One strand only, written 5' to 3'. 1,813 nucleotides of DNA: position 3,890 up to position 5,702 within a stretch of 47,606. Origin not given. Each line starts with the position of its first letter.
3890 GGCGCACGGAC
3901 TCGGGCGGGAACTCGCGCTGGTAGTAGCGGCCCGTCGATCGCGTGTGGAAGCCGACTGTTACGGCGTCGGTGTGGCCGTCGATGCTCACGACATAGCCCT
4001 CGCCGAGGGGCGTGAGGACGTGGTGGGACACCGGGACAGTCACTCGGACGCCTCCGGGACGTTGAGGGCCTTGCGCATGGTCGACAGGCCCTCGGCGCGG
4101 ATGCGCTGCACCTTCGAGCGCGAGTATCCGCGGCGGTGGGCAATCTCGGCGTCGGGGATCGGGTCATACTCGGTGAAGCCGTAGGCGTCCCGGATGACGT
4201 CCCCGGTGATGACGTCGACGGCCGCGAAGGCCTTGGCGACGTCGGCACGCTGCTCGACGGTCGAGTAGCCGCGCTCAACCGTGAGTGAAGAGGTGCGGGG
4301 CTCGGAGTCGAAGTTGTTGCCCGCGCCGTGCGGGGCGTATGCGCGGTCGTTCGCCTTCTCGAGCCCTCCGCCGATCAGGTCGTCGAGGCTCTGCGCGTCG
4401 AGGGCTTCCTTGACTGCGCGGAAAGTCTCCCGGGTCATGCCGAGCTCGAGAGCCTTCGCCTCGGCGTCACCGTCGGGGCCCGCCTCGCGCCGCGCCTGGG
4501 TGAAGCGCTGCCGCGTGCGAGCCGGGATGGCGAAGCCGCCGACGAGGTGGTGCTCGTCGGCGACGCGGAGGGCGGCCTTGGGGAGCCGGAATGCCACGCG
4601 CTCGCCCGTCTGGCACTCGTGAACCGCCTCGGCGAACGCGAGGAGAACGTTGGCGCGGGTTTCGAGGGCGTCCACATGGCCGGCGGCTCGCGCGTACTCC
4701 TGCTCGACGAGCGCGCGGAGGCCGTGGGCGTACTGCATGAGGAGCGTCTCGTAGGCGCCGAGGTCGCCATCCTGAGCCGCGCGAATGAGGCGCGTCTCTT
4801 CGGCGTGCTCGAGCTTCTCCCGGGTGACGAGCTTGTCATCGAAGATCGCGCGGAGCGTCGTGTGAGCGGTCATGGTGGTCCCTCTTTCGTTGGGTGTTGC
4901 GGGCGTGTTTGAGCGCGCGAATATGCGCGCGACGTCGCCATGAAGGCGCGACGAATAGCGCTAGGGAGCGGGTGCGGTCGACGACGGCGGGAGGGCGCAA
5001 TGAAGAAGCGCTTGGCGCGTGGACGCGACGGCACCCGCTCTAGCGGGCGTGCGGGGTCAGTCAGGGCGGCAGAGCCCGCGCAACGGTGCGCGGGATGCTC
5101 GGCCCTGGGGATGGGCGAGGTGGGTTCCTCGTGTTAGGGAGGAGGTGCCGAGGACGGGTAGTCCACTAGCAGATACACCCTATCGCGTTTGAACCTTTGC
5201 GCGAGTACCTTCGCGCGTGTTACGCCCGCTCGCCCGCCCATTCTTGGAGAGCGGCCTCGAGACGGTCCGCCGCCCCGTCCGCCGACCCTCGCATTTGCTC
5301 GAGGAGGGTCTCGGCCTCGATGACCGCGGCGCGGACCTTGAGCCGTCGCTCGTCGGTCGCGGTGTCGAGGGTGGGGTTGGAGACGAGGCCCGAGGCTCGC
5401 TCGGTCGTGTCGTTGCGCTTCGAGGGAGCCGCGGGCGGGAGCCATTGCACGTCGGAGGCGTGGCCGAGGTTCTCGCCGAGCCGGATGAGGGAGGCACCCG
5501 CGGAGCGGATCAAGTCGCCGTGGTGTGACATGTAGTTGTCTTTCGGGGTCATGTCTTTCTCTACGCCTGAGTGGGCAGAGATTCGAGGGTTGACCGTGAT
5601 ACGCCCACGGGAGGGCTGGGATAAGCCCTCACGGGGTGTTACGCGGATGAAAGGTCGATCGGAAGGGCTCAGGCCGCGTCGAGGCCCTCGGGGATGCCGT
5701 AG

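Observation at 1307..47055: Ten-copy, strand-specific bipartite motif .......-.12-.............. with invariant spacing: a candidate phage-specific promoter regulon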

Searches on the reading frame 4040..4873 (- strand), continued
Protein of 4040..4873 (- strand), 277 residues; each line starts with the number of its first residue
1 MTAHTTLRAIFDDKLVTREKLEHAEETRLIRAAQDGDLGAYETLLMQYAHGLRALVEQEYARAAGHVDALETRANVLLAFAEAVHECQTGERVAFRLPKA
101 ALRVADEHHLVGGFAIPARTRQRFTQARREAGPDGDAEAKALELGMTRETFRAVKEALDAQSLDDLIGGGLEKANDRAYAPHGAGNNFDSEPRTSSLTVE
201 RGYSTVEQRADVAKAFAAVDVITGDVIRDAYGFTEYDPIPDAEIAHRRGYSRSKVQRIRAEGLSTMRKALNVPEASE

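Call 42: find_related_loci(query=A1, collection=viral_contigs, flank=10000)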
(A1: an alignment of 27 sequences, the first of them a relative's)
Query A1 (277 aa) in viral_contigs; peptide patterns used: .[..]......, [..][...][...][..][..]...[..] (x = any residue, [..] = any of these).
112 stretches matched a pattern; 14 encode a relative of the query (tblastn E <= 1e-3); 14 distinct loci.
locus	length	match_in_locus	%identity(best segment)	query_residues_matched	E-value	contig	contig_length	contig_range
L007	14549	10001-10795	59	5-270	6e-89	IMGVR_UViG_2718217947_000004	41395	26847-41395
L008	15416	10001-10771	48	6-269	2e-55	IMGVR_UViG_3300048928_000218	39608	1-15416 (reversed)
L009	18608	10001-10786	41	5-272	1e-36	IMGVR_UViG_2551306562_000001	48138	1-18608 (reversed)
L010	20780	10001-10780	34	6-270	1e-34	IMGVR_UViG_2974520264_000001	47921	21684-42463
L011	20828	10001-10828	39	5-272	3e-29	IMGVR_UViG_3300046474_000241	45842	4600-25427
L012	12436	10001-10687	37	36-272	5e-28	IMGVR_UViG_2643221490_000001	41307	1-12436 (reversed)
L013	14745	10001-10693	36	34-272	1e-27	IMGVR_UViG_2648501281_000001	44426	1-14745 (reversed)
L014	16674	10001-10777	35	6-272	1e-25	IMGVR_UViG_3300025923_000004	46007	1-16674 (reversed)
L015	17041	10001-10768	33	1-275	7e-24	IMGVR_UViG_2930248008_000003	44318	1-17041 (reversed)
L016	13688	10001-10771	36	1-267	2e-23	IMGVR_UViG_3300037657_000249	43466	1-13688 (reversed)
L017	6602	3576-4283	32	26-272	9e-21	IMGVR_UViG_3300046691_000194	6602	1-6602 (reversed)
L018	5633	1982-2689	32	26-272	9e-21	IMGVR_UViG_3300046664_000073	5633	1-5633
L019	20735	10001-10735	35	24-272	4e-20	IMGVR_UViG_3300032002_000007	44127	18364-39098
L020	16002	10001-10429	40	113-271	1e-19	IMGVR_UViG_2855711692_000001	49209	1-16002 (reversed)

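Call 77: search_protein_families(library=ncbifam, alignment_id=A1, max_evalue=0.01)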
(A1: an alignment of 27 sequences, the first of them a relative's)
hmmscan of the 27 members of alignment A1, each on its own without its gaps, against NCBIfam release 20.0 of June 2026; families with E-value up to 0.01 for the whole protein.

A. member 1, P0001 (277 aa): 3 families
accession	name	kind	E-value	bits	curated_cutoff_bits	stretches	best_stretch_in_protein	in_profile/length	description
NF009165.0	PRK12512.1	equivalog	0.00059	19.5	198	1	23-79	6-63/184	RNA polymerase sigma factor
TIGR02846.1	spore_sigmaK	equivalog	0.0012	18.4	298.65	0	210-270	163-226/227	RNA polymerase sporulation sigma factor SigK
NF004471.0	PRK05803.1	subfamily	0.0039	16.5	252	0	210-272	165-230/235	RNA polymerase sporulation sigma factor SigK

B. families by the number of members that match (of 27 scanned): 40 families (the first 25 are shown)
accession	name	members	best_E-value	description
NF004471.0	PRK05803.1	21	7e-06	RNA polymerase sporulation sigma factor SigK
TIGR02937.1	sigma70-ECF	18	2.2e-17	sigma-70 family RNA polymerase sigma factor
TIGR02846.1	spore_sigmaK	18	1.3e-07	RNA polymerase sporulation sigma factor SigK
TIGR02997.1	Sig70-cyanoRpoD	17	4.8e-08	RNA polymerase sigma factor, RpoD/SigA family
TIGR02394.1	rpoS_proteo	17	9e-08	RNA polymerase sigma factor RpoS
NF009165.0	PRK12512.1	15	4.4e-05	RNA polymerase sigma factor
NF004207.0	PRK05657.1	13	3.8e-06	RNA polymerase sigma factor RpoS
TIGR02980.1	SigBFG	10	5.9e-10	SigB/SigF/SigG family RNA polymerase sigma factor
TIGR02835.1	spore_sigmaE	9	3.6e-08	RNA polymerase sporulation sigma factor SigE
NF006174.0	PRK08311.2-2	9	3.9e-06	RNA polymerase sigma factor SigI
NF006158.0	PRK08301.1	7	1.5e-06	RNA polymerase sporulation sigma factor SigE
TIGR02985.1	Sig70_bacteroi1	7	8.6e-06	RNA polymerase sigma-70 factor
NF005920.0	PRK07921.1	6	7.1e-05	RNA polymerase sigma factor SigB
TIGR02393.1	RpoD_Cterm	6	0.00012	RNA polymerase sigma factor RpoD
NF004052.0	PRK05572.1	5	4.9e-05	SigF/SigG family RNA polymerase sporulation sigma factor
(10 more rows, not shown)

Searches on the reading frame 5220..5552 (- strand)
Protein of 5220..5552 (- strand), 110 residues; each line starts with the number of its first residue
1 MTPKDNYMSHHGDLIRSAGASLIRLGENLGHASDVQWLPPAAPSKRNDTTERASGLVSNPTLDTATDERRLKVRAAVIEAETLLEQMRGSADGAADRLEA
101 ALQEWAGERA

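Call 63: search_protein_families(library=pfam, proteins=[window:5220-5552:-], max_evalue=0.01)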
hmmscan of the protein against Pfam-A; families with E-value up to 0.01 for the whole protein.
window:5220-5552:- (110 aa): 1 family
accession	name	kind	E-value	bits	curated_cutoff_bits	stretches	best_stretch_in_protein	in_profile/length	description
PF23773.1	DUF7169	-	4.8e-30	104.3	27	1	15-107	2-94/94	Domain of unknown function (DUF7169)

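Call 64: search_protein_families(library=phrogs, proteins=[window:5220-5552:-], max_evalue=0.001)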
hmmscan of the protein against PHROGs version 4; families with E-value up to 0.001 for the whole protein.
window:5220-5552:- (110 aa): 1 family
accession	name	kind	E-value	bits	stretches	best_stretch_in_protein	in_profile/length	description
phrog_21236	-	unknown function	5.5e-16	59.6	1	13-107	6-100/100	-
